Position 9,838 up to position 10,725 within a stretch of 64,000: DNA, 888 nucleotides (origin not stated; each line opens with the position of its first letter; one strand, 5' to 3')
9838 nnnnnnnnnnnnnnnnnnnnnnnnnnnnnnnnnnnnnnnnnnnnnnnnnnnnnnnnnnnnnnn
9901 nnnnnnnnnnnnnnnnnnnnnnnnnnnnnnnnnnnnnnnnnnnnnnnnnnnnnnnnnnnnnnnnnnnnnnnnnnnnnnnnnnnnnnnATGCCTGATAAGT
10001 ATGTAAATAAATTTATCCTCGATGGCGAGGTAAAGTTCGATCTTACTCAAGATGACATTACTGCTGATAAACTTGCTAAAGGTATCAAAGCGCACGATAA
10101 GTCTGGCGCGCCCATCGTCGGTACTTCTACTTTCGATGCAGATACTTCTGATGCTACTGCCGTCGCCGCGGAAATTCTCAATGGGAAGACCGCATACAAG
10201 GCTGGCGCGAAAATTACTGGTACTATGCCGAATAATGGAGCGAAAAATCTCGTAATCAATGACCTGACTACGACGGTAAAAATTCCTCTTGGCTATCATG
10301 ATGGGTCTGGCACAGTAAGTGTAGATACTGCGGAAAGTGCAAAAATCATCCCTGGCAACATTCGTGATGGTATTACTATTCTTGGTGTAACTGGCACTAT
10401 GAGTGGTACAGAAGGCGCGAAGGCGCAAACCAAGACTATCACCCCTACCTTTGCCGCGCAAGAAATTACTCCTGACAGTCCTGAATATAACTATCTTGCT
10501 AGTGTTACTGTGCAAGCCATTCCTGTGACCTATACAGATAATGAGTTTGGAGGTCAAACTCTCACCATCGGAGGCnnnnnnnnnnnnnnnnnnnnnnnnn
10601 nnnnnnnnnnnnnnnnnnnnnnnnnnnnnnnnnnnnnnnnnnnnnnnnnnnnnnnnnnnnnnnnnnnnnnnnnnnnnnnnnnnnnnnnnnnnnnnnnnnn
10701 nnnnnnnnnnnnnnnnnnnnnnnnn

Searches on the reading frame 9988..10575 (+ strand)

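Call 74: search_protein_families(library=phrogs, proteins=[window:9988-10575:+], max_evalue=0.001)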
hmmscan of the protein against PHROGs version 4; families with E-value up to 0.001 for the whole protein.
seq(196 aa): 3 families
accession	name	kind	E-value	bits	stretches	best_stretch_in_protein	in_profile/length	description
phrog_13589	-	unknown function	5.8e-48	164.5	1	3-194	736-937/1042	-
phrog_38337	-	unknown function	5e-18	66.1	1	20-145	271-397/622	-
phrog_28171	-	unknown function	9.7e-11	42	1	50-155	271-381/476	-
